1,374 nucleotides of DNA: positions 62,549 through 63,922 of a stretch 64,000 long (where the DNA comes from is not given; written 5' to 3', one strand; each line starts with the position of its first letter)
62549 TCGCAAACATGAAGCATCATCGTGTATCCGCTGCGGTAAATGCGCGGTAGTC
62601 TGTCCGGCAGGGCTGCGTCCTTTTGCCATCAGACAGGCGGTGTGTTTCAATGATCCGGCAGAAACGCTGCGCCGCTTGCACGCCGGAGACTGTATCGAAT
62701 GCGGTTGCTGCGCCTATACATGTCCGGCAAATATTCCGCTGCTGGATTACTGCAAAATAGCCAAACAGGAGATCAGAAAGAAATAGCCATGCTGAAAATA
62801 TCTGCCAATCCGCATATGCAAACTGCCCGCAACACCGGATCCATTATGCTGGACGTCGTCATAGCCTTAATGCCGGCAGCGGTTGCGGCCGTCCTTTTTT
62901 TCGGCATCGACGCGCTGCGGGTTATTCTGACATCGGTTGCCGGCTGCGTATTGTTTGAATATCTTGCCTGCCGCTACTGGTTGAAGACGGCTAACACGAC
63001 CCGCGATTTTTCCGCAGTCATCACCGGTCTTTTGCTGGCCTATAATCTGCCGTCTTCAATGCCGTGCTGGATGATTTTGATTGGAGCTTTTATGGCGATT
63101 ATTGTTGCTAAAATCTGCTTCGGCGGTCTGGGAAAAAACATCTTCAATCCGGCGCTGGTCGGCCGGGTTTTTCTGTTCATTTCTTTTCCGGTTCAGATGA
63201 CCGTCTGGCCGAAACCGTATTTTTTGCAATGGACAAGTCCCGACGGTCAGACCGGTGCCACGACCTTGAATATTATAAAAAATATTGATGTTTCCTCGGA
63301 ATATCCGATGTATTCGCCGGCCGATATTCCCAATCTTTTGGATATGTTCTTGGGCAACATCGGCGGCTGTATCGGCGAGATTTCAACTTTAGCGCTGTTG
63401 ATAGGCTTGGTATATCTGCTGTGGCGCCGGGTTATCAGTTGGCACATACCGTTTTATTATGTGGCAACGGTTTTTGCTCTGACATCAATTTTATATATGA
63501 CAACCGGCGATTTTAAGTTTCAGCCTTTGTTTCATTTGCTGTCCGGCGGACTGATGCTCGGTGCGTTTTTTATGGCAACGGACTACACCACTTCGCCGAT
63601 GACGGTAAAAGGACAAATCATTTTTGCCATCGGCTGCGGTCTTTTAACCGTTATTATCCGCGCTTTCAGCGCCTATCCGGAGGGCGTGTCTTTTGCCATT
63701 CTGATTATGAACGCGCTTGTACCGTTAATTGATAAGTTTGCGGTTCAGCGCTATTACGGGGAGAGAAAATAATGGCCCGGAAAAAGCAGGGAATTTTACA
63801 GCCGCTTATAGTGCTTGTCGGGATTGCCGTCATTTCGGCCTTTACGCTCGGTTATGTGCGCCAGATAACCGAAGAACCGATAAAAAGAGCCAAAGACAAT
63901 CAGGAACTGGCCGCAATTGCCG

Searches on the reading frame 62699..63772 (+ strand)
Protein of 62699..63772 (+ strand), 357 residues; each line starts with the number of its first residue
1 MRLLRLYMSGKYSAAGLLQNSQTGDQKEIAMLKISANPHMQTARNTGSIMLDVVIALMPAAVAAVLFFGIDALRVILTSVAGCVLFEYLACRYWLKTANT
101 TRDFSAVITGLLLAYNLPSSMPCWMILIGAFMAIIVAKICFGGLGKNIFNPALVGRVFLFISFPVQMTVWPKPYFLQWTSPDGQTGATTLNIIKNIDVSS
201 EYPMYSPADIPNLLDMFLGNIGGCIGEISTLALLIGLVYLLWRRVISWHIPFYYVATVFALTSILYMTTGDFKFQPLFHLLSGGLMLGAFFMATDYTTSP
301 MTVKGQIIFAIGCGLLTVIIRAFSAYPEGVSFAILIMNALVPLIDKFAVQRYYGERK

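Call 60: find_encoding_contigs(protein=window:62699-63772:+, flank=10000, max_places=1)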
Protein window:62699-63772:+ (357 aa): no gene with exactly this product is on record in the collection.
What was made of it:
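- Tried and rejected: One window protein was not on record (call 60).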

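Call 61: search_protein_families(library=pfam, proteins=[window:62699-63772:+], max_evalue=0.00001)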
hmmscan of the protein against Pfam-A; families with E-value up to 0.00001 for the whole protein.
window:62699-63772:+ (357 aa): 1 family
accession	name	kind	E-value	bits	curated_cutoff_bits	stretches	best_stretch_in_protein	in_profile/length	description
PF03116.20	NQR2_RnfD_RnfE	-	8.2e-120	400.1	27.7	1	34-354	2-296/296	NQR2, RnfD, RnfE family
